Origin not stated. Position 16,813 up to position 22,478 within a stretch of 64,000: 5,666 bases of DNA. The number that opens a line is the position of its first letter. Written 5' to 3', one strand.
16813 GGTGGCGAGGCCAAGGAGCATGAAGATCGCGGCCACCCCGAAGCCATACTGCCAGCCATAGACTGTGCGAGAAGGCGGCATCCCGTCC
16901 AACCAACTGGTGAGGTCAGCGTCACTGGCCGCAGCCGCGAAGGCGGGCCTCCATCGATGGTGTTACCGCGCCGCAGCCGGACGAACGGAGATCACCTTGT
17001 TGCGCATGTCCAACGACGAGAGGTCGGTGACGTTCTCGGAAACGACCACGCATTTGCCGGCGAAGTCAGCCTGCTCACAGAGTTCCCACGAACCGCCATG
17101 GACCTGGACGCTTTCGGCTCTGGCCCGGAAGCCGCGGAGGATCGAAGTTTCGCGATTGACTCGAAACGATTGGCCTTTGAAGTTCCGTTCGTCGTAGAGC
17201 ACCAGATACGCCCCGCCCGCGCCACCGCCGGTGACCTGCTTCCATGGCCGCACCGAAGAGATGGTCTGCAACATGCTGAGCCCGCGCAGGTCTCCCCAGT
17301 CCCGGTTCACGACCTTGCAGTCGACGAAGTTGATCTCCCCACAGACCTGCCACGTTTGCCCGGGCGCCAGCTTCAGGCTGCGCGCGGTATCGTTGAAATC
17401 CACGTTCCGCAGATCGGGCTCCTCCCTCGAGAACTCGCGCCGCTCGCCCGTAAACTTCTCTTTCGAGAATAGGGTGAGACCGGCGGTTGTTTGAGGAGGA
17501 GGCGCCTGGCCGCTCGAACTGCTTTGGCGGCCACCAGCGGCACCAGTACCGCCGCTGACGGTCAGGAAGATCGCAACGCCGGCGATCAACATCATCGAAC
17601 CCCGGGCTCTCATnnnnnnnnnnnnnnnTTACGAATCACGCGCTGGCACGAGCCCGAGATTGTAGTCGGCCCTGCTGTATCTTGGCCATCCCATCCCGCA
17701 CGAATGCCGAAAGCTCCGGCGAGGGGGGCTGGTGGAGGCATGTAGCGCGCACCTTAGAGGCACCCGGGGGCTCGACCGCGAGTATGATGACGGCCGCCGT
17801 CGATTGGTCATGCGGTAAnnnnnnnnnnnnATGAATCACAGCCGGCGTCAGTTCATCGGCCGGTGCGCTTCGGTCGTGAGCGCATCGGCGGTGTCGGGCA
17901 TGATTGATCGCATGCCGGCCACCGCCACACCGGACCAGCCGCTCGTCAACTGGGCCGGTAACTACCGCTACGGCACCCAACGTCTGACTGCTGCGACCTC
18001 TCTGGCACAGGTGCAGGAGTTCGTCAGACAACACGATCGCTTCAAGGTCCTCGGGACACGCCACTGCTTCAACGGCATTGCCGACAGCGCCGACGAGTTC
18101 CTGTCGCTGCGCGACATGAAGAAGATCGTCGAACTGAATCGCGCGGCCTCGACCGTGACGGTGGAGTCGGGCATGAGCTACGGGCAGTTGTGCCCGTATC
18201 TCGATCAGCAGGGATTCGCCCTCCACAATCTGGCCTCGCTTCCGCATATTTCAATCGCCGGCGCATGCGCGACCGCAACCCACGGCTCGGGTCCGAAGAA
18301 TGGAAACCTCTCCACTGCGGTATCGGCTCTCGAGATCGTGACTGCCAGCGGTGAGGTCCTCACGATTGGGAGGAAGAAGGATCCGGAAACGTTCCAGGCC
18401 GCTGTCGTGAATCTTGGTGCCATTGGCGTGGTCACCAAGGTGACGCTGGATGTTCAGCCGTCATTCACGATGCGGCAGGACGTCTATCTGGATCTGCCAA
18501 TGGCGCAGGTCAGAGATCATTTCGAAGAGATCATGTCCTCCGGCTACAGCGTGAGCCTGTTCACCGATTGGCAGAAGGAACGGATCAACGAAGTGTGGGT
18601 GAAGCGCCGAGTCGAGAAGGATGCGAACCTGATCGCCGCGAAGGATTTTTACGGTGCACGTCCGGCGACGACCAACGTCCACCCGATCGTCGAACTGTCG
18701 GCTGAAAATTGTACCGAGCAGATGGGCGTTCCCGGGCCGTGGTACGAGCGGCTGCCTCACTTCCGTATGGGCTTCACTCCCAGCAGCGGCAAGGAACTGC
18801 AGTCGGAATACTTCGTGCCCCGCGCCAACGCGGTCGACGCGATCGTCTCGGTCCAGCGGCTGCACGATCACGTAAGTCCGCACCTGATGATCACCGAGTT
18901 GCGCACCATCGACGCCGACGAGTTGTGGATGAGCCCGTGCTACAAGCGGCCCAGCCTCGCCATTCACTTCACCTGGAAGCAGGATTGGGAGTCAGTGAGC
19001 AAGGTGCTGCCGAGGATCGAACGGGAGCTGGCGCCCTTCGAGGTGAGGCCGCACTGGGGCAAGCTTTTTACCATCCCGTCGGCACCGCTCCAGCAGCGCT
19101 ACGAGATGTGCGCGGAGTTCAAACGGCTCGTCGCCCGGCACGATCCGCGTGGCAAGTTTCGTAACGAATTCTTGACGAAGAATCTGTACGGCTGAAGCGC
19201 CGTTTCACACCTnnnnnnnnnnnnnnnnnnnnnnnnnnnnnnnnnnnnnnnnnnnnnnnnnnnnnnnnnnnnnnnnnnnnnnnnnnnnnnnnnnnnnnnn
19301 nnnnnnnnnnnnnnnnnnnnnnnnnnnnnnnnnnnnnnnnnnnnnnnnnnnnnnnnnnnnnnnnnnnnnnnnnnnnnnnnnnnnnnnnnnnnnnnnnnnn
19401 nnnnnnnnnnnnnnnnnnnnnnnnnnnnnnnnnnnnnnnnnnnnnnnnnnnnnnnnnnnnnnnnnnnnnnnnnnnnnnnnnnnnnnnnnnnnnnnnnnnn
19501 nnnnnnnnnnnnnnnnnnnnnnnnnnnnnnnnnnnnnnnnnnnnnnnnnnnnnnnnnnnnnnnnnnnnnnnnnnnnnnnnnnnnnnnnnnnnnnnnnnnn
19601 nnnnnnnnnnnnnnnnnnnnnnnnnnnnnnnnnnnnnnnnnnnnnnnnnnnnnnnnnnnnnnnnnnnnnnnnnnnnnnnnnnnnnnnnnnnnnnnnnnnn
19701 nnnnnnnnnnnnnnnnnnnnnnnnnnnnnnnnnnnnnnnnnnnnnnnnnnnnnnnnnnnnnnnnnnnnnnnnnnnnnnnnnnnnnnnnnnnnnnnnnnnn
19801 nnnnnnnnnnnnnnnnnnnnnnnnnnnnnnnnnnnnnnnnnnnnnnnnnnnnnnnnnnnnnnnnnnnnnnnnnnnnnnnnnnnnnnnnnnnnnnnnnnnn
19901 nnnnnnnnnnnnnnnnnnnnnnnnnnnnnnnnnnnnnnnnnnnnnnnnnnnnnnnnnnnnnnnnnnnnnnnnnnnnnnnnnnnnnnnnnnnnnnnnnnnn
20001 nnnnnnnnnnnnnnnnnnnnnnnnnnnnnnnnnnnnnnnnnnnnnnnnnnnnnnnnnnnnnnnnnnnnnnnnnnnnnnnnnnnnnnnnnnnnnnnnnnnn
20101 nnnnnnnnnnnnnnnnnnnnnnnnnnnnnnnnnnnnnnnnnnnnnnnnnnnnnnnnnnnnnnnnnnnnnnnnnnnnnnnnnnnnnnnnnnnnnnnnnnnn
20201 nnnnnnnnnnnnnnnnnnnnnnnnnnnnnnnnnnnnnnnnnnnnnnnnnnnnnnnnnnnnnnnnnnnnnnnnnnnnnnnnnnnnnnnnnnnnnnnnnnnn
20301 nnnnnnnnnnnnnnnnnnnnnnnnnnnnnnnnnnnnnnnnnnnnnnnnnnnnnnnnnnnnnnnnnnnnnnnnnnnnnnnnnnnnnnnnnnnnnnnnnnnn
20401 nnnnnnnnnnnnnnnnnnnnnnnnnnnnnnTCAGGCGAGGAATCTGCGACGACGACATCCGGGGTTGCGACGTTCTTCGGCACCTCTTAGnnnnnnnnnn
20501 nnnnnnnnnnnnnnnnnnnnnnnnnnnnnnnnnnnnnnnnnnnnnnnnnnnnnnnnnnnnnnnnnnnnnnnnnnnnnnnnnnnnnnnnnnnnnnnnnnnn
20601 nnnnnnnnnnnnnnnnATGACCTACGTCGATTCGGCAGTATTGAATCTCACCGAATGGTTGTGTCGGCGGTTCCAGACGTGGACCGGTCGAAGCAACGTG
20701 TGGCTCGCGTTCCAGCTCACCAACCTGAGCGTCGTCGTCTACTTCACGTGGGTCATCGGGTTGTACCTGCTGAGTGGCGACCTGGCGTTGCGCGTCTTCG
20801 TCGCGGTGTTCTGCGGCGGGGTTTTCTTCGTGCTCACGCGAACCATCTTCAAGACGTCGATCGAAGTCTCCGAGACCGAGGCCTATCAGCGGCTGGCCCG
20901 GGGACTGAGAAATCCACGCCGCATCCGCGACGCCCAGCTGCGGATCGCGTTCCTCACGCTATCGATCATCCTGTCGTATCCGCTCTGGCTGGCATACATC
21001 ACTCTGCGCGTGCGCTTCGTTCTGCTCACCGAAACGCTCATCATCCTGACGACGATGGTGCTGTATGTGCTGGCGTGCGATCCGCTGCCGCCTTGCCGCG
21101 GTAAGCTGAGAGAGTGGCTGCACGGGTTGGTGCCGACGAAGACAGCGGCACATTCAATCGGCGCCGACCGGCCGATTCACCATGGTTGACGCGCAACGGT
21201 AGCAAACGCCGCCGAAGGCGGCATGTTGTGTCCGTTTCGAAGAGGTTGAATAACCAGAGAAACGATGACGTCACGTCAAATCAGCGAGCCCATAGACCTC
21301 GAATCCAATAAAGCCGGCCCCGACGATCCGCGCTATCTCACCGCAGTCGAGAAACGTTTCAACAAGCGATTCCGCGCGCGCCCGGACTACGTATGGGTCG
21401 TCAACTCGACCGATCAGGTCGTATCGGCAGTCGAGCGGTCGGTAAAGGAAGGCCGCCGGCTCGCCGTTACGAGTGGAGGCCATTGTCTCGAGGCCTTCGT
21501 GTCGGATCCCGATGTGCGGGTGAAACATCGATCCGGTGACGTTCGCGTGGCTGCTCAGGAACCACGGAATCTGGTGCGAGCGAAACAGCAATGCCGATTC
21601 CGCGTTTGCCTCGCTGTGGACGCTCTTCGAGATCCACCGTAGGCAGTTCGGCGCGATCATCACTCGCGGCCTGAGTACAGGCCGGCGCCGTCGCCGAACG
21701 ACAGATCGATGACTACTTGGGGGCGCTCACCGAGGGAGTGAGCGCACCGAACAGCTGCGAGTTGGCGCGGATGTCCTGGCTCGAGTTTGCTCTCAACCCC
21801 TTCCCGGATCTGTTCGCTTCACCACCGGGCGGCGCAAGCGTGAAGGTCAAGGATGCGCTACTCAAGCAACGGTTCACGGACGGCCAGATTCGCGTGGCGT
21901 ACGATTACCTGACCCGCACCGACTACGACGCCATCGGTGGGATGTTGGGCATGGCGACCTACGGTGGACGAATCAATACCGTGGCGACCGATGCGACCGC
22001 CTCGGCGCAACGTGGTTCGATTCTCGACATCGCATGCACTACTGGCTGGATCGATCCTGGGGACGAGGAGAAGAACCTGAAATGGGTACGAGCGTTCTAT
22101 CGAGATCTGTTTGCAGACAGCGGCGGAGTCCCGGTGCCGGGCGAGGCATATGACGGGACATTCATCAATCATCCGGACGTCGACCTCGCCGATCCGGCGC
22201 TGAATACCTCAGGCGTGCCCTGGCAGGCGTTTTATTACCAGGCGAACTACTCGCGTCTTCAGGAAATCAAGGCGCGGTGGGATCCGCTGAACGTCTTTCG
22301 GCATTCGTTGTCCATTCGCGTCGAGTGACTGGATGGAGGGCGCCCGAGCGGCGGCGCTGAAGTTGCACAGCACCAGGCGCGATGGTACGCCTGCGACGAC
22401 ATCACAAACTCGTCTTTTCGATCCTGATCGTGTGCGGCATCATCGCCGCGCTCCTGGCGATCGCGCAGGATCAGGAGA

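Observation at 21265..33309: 12-kb block in which every gene, including essential gltX, is broken by multiple indel-type frame breaks. The first 21 kb has none evident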

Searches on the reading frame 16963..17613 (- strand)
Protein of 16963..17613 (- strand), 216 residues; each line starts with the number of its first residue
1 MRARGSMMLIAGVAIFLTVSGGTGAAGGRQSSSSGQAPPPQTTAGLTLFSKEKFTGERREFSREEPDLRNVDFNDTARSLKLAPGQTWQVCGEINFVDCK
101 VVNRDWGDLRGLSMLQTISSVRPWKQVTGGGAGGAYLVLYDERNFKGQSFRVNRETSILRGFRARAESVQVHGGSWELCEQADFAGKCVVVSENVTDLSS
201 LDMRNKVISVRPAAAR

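Call 31: search_protein_families(library=pfam, proteins=[window:16963-17613:-], max_evalue=0.001)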
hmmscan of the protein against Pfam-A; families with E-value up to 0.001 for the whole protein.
window:16963-17613:- (216 aa): 2 families
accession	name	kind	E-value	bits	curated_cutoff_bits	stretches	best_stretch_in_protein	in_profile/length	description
PF00030.24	Crystall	-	2.5e-21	76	25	2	137-212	2-81/82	Beta/Gamma crystallin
PF03995.18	Inhibitor_I36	-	9.4e-09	35.5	21.1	0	139-190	15-68/69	Peptidase inhibitor family I36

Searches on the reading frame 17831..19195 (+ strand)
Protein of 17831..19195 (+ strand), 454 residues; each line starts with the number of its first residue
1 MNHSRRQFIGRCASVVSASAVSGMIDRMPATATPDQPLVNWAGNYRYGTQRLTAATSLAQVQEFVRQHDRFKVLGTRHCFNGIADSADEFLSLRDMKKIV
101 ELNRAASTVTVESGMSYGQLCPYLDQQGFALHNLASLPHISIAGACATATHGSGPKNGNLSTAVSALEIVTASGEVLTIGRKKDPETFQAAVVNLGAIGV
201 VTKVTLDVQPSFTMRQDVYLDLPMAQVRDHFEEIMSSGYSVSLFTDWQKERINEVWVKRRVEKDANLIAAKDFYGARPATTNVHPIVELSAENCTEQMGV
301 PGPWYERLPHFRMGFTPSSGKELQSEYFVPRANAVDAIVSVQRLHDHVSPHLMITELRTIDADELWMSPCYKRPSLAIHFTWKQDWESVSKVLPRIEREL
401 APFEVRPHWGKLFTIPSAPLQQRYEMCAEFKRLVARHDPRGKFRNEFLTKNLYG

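Call 31: search_protein_families(library=pfam, proteins=[window:17831-19195:+], max_evalue=0.001)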
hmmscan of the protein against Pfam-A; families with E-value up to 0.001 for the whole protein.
window:17831-19195:+ (454 aa): 2 families
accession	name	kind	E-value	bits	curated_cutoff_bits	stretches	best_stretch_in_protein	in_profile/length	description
PF01565.28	FAD_binding_4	-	7.3e-19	68.3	26.4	1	54-179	6-138/139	FAD binding domain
PF04030.19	ALO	-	1.2e-17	64.9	23.1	1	323-450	126-257/258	D-arabinono-1,4-lactone oxidase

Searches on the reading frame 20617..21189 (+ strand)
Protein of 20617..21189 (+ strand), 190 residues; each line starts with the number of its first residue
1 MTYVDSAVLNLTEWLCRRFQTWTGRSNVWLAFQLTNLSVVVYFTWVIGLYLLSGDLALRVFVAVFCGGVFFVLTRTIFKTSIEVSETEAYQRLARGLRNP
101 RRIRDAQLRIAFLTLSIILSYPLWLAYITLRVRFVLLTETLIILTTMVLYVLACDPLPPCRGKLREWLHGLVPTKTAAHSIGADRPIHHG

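Call 28: find_related_loci(query=window:20617-21186:+, collection=metagenome_contigs, flank=10000)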
Query window:20617-21186:+ (190 aa) in metagenome_contigs; peptide patterns used: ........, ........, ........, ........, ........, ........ (x = any residue, [..] = any of these).
600 stretches matched a pattern (row limit reached: there are more); 151 encode a relative of the query (tblastn E <= 1e-3); the best 80 are kept; 80 distinct loci.
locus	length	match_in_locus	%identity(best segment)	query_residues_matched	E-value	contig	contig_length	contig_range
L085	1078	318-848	82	1-177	9e-106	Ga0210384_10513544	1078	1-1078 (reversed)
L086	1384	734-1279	80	1-182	2e-102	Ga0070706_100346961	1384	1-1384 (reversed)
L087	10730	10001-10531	81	1-177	2e-95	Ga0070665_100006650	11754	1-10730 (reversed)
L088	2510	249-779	81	1-177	4e-98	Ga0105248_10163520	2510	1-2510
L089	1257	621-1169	78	1-186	5e-102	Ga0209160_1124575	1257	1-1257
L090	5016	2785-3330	78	1-182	1e-94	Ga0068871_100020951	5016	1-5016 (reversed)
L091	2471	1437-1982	78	1-182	1e-97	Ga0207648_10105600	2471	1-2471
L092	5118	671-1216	78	1-182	1e-94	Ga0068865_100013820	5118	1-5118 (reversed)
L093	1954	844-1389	78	1-182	3e-99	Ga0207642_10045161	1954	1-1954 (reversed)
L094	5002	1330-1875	78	1-182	3e-94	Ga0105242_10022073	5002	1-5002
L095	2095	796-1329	78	1-178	1e-98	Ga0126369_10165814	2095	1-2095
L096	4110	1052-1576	81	1-175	2e-94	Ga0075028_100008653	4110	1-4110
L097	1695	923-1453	80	1-177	1e-98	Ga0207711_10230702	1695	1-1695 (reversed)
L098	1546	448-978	80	1-177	2e-99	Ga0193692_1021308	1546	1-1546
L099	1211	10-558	76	1-186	3e-100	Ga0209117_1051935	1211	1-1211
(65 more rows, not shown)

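Call 31: search_protein_families(library=pfam, proteins=[window:20617-21189:+], max_evalue=0.001)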
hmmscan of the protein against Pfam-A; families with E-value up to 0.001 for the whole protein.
window:20617-21189:+ (190 aa): 0 families

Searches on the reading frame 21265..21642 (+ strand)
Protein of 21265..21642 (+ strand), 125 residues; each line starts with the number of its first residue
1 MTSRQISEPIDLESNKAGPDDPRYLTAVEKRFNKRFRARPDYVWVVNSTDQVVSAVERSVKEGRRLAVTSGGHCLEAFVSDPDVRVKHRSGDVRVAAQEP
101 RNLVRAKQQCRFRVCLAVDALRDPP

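Call 8: search_protein_families(library=pfam, proteins=[window:21265-21642:+], max_evalue=0.01)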
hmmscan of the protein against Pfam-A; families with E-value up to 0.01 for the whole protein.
window:21265-21642:+ (125 aa): 0 families

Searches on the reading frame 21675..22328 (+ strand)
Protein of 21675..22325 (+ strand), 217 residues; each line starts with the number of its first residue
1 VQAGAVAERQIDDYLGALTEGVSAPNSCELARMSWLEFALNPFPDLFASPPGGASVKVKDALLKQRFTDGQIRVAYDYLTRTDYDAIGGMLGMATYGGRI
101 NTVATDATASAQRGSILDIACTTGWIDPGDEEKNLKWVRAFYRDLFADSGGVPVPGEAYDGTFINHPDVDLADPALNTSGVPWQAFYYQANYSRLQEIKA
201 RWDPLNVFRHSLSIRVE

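Call 8: search_protein_families(library=pfam, proteins=[window:21717-22328:+], max_evalue=0.01)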
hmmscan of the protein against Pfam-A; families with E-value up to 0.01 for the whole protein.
window:21717-22328:+ (203 aa): 1 family
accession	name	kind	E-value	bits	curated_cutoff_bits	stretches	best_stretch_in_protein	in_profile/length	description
PF08031.17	BBE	-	1.8e-16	60.3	20.6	1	149-201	2-45/45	Berberine and berberine like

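Call 36: find_homologous_proteins(query=window:21675-22325:+, max_evalue=1e-40)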
Query seq(217 aa) (217 aa): 453 proteins with E <= 1e-40 among 851 candidates; the best 120 are listed.
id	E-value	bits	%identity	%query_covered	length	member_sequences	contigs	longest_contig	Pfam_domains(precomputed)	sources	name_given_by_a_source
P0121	9.3e-123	426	100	85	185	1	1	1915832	PF08031.18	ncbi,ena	-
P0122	8.7e-115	400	80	99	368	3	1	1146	PF08031.18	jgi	-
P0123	3.3e-114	398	81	99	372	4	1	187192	PF08031.18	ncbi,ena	-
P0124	5.7e-114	397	80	99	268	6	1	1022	PF08031.18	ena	-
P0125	6.2e-114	397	96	85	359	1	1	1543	-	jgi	jgi:aclacinomycin oxidase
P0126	8.5e-113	393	78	98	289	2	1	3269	PF08031.18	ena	-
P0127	3.4e-112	391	79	98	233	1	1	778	PF08031.18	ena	-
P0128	4.1e-112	391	79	98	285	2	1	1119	PF08031.18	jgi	jgi:aclacinomycin oxidase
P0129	1.5e-111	389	79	99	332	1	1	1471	PF08031.18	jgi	jgi:hypothetical protein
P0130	4.6e-111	388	79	99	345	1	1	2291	PF08031.18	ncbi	-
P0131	5.7e-111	387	78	99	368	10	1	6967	PF08031.18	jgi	-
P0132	6.3e-111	387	79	99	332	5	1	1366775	PF08031.18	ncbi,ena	-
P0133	8.3e-111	387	77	99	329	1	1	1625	PF08031.18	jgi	jgi:hypothetical protein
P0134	9.3e-111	387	78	98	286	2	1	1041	PF08031.18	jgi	jgi:aclacinomycin oxidase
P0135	9.5e-111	387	79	96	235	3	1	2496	PF08031.18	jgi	jgi:aclacinomycin oxidase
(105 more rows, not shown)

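Call 37: find_encoding_contigs(protein=P0121, flank=10000, max_places=5)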
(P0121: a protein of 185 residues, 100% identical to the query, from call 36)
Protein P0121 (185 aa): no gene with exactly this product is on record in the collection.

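Call 38: find_encoding_contigs(protein=P0125, flank=10000, max_places=5)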
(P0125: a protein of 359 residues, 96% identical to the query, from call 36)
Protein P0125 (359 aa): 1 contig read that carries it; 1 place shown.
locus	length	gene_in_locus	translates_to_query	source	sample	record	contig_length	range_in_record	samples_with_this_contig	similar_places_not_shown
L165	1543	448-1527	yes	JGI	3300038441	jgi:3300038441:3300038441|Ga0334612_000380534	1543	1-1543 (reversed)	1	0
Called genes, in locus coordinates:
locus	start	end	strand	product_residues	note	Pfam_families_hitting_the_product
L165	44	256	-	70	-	-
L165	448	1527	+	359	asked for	-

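Call 39: list_cluster_members(proteins=[P0121])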
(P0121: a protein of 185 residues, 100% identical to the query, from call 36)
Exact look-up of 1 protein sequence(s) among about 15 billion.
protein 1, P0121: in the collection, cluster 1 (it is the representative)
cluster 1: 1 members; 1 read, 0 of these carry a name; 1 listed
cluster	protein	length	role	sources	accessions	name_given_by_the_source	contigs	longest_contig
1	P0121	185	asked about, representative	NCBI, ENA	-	-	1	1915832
